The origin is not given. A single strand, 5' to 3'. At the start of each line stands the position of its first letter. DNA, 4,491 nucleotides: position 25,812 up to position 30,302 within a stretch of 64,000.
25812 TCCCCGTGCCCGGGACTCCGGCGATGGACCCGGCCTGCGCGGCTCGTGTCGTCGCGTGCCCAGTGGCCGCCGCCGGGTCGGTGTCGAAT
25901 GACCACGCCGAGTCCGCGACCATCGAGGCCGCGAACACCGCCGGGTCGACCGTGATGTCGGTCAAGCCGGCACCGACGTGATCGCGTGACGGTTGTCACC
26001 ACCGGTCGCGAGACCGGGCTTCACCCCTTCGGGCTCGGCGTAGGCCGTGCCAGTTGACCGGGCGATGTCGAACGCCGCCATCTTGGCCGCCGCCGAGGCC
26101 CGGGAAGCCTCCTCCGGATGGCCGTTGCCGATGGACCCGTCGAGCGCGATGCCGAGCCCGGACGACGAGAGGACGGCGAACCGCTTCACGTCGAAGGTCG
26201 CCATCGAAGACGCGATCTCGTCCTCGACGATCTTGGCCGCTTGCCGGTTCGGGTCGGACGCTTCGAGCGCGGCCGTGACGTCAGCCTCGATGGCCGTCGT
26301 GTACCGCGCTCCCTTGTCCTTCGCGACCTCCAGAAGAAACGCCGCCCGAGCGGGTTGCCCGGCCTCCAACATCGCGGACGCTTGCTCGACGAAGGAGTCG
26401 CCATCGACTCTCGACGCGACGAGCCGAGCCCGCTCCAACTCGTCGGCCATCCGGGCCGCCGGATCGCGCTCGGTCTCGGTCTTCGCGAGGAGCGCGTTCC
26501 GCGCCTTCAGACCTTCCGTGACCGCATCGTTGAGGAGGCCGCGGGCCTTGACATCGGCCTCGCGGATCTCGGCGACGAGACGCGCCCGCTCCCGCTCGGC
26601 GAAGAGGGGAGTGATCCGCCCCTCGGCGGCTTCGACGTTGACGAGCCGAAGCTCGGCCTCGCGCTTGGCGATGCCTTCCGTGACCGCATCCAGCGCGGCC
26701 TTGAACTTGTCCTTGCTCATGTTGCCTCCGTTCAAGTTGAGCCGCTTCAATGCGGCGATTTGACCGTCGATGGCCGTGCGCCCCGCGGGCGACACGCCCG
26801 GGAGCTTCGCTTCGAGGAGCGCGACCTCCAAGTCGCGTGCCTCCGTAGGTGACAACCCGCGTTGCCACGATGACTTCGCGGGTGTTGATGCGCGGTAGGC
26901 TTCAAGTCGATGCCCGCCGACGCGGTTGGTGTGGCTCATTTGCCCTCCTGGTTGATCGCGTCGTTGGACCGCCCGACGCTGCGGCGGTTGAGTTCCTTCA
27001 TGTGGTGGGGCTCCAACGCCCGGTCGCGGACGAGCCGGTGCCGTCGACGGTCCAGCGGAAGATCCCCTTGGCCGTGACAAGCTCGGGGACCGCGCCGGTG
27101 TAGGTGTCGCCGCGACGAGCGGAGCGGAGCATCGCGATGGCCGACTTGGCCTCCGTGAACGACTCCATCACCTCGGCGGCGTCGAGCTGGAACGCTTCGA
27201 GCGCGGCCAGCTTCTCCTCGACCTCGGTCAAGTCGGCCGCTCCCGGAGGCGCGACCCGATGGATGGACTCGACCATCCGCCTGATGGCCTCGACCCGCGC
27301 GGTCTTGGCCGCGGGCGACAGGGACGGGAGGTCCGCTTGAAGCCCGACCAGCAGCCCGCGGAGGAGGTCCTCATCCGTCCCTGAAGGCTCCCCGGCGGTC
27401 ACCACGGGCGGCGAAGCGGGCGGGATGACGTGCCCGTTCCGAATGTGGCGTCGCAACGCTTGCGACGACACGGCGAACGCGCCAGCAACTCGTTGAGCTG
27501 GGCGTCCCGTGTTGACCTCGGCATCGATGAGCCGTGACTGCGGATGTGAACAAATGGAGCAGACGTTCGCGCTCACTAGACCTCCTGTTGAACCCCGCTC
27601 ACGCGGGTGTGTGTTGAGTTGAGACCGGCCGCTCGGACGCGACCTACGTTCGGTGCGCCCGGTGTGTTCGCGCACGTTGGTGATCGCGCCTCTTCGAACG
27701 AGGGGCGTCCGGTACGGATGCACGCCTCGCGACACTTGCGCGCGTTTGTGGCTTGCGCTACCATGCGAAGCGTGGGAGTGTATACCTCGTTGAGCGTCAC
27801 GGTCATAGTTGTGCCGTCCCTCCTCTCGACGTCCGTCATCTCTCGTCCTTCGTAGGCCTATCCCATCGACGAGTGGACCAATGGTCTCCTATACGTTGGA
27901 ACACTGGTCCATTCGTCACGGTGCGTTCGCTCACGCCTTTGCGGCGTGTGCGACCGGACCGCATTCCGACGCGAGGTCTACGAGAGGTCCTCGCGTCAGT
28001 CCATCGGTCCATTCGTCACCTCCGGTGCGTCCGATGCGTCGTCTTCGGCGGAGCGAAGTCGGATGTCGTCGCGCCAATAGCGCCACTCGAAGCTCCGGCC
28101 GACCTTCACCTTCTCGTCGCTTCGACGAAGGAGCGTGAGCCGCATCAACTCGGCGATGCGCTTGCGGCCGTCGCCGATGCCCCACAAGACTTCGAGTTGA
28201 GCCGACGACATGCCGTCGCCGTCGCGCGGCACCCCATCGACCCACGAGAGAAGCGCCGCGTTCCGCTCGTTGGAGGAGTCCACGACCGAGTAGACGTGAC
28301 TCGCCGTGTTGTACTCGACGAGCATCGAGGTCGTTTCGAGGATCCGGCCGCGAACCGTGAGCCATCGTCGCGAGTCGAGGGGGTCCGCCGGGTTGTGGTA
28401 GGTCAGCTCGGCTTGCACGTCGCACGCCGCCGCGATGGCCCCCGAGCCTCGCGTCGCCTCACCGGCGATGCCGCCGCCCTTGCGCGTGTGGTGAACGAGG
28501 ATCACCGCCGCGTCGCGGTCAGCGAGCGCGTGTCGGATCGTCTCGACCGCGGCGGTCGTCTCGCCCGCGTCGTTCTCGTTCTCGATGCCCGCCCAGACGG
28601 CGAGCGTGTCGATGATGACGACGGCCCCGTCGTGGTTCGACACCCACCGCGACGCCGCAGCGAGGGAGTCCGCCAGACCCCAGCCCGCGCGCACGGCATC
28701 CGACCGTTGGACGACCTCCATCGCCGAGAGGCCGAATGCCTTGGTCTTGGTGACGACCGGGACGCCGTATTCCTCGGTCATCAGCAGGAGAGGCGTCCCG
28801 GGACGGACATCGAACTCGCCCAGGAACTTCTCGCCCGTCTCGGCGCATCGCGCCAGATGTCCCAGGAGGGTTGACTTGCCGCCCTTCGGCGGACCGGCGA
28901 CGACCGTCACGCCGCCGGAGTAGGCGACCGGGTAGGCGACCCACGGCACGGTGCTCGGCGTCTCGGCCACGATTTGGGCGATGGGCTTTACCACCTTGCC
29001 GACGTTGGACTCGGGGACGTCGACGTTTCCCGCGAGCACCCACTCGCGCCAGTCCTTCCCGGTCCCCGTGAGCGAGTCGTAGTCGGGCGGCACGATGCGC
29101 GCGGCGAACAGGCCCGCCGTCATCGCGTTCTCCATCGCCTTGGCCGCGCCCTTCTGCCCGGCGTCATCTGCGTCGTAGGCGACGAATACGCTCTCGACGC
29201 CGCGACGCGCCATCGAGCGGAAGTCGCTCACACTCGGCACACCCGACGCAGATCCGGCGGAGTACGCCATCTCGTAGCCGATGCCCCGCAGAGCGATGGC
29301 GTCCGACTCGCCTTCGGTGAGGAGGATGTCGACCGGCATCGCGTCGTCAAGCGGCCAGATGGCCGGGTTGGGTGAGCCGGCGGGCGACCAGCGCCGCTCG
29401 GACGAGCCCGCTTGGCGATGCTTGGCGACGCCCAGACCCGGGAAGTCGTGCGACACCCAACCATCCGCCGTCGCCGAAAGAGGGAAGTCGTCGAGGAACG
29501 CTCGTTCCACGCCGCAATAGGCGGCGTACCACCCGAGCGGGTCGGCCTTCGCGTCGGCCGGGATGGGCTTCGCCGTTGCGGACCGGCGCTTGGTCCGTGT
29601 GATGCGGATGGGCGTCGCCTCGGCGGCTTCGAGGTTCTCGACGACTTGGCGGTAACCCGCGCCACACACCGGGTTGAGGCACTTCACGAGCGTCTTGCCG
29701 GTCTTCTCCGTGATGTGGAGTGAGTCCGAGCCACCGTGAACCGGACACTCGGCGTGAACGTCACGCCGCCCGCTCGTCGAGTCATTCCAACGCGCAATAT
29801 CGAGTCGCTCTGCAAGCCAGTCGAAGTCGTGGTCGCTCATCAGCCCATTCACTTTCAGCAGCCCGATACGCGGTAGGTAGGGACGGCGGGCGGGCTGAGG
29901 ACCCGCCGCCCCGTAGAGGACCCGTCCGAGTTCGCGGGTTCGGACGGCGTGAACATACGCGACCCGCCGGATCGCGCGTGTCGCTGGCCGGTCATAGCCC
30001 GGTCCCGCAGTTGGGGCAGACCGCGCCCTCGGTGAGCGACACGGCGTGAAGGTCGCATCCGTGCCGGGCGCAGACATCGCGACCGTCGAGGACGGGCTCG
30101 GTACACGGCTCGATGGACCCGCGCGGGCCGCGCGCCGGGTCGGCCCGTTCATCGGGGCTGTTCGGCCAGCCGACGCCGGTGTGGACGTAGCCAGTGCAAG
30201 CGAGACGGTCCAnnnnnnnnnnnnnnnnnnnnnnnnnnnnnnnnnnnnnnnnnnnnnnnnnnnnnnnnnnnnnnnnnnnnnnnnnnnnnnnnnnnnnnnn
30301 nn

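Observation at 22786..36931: A 177-codon ssb paralogue is cut into three in-phase pieces by two serine-recombinase insertions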

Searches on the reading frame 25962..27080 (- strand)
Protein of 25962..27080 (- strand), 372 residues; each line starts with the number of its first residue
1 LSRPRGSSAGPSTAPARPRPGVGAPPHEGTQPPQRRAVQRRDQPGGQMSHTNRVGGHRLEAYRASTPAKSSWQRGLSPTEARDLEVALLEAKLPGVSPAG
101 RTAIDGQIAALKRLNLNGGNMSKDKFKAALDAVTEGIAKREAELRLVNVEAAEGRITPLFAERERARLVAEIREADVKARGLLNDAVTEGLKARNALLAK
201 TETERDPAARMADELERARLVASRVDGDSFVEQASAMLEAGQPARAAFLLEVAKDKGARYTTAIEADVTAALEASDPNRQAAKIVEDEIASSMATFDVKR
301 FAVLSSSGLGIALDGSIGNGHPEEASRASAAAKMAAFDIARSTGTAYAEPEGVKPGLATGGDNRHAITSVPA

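Call 26: search_protein_families(library=pfam, proteins=[window:25962-27080:-], max_evalue=0.01)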
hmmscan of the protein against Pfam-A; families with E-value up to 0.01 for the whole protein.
window:25962-27080:- (372 aa): 0 families

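Call 35: search_protein_families(library=phrogs, proteins=[window:25962-27080:-], max_evalue=0.001)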
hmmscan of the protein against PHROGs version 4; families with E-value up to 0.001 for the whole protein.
window:25962-27080:- (372 aa): 0 families

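Call 67: search_protein_families(library=padloc, proteins=[window:25962-27080:-], max_evalue=0.001)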
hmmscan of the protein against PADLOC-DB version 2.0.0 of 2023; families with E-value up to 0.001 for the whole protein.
window:25962-27080:- (372 aa): 0 families

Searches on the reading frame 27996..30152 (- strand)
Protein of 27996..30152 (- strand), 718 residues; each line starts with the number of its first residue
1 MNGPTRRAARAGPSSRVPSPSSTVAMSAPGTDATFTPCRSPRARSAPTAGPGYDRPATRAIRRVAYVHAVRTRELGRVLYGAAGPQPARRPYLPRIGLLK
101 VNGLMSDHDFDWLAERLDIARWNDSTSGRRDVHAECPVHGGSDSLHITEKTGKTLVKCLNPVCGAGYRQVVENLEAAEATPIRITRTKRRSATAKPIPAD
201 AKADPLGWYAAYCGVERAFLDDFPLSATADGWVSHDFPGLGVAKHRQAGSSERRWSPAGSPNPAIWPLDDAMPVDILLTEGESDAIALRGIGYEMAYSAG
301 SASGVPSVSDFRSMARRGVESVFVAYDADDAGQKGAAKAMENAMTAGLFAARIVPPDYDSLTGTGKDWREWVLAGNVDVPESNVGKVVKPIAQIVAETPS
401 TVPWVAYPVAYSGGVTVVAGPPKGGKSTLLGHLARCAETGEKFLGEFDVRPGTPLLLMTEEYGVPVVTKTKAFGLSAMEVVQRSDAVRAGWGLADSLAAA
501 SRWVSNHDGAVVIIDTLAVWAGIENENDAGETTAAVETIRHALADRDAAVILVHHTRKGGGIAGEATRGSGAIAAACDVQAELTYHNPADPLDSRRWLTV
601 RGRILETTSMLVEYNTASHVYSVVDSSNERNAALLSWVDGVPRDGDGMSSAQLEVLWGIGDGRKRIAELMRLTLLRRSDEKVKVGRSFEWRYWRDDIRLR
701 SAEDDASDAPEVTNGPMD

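Call 26: search_protein_families(library=pfam, proteins=[window:27996-30152:-], max_evalue=0.01)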
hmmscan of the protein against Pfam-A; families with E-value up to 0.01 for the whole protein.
window:27996-30152:- (718 aa): 6 families
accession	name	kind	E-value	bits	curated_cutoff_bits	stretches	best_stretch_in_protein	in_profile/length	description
PF13481.12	AAA_25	-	2.5e-22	79.9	27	1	395-560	16-194/195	AAA domain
PF13155.12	Toprim_2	-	2.5e-08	34.6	22.1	1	278-369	2-85/88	Toprim-like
PF01751.28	Toprim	-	2e-05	25.1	23.1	1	276-343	2-80/96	Toprim domain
PF13662.12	Toprim_4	-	2.7e-05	24.7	25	1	276-348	3-79/85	Toprim domain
PF13362.12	Toprim_3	-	0.00025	21.9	27.2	1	277-368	3-85/95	Toprim domain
PF12563.13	Hemolysin_N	-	0.0043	17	22.5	0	143-221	111-184/192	Hemolytic toxin N terminal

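Call 35: search_protein_families(library=phrogs, proteins=[window:27996-30152:-], max_evalue=0.001)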
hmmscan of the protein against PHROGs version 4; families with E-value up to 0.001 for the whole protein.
window:27996-30152:- (718 aa): 15 families
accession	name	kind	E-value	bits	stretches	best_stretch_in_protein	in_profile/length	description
phrog_239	-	DNA, RNA and nucleotide metabolism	3e-15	57.2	2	276-435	196-380/801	DNA primase/helicase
phrog_3123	-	unknown function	4.5e-15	56.2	2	510-585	459-538/583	-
phrog_906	-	DNA, RNA and nucleotide metabolism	1e-11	45.3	1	404-580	518-693/872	DNA polymerase/primase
phrog_25693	-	unknown function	2.7e-09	37.2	1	502-578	156-233/405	-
phrog_30286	-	unknown function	3.9e-09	36.3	1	393-618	96-334/590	-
phrog_47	-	DNA, RNA and nucleotide metabolism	9.6e-09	35.3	1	258-358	212-315/947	DNA primase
phrog_2850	-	unknown function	2.5e-07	31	1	418-583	163-331/465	-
phrog_2597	-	DNA, RNA and nucleotide metabolism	2.8e-07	30.5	1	366-581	326-540/747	DNA primase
phrog_6088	-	DNA, RNA and nucleotide metabolism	1.4e-06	28.1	1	276-546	190-388/772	DNA primase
phrog_3228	-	DNA, RNA and nucleotide metabolism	1.7e-06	27.6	1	516-583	488-554/766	replicative helicase-primase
phrog_19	-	DNA, RNA and nucleotide metabolism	3.6e-05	23.8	0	413-436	353-376/621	DnaB-like replicative helicase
phrog_6012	-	DNA, RNA and nucleotide metabolism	4.3e-05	23.9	1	412-560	147-297/447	DNA helicase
phrog_510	-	DNA, RNA and nucleotide metabolism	9.4e-05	22.3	0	128-159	40-71/667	DNA primase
phrog_6357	-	unknown function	0.00012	22.5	1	471-585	84-189/321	-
phrog_6444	-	DNA, RNA and nucleotide metabolism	0.00014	21.9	1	275-345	261-328/577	DNA primase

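Call 77: find_related_loci(query=window:27996-30152:-, collection=viral_contigs, flank=10000)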
Query window:27996-30152:- (718 aa) in viral_contigs; peptide patterns used: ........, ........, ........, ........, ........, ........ (x = any residue, [..] = any of these).
5 stretches matched a pattern, but none encodes a relative of the query by tblastn (E <= 1e-3).
